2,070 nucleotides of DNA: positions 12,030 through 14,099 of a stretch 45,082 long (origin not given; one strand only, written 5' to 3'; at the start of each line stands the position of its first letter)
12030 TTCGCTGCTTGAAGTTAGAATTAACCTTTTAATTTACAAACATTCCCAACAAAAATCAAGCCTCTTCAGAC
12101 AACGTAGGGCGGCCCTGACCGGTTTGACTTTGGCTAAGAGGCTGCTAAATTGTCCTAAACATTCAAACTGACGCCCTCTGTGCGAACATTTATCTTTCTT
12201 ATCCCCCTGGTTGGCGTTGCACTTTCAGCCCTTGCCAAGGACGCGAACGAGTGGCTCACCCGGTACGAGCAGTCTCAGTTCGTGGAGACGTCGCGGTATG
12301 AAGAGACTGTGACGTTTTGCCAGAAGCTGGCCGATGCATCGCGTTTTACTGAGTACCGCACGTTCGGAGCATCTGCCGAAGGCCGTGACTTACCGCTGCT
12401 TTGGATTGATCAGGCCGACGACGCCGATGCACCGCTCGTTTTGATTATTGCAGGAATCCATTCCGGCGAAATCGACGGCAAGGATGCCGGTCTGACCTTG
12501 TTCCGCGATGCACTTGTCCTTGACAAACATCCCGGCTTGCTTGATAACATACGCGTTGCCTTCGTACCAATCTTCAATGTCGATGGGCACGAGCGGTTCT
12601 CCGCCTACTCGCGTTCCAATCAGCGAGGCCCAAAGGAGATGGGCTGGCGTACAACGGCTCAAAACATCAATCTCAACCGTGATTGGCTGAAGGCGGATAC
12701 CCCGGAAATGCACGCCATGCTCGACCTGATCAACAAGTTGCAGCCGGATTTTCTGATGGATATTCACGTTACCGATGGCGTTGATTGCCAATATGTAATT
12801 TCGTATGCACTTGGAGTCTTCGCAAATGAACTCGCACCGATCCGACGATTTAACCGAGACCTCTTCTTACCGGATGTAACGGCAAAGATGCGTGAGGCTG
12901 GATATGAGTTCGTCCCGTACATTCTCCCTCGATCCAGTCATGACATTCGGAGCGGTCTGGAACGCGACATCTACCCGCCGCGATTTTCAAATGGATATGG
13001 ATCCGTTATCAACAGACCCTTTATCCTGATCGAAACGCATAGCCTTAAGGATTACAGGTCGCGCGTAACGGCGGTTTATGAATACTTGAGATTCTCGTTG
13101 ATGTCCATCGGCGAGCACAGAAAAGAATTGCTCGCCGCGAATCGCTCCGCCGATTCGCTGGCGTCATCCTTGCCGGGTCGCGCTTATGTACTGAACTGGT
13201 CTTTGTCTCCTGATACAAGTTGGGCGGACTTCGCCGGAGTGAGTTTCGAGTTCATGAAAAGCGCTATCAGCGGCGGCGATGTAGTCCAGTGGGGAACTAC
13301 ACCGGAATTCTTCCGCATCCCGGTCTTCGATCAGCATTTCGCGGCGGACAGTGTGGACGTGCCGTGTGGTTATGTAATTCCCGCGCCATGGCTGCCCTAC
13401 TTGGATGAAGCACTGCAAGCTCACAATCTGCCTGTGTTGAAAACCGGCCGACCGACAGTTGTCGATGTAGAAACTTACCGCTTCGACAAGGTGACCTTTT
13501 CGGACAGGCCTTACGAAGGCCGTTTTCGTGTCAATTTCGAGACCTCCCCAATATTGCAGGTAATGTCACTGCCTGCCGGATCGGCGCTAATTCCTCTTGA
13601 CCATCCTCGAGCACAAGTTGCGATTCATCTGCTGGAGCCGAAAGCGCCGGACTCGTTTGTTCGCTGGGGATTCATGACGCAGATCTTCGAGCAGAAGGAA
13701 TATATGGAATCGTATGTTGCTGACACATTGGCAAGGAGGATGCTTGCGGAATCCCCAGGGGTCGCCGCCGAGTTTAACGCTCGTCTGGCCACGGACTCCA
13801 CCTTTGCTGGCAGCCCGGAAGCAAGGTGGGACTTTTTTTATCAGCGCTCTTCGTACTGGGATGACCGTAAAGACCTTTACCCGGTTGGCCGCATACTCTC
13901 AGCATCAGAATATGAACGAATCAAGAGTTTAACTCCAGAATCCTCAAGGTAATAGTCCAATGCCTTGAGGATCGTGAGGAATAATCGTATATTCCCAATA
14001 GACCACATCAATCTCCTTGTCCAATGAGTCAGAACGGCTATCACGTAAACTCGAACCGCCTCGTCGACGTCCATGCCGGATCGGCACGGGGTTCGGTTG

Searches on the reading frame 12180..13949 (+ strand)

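Call 90: search_protein_families(library=pfam, proteins=[window:12180-13949:+], max_evalue=0.00001)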
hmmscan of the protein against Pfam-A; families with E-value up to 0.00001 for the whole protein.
window:12180-13949:+ (590 aa): 1 family
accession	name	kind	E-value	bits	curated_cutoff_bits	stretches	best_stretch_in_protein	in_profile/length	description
PF00246.29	Peptidase_M14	-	1.7e-16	61.2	21.6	1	45-171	3-135/286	Zinc carboxypeptidase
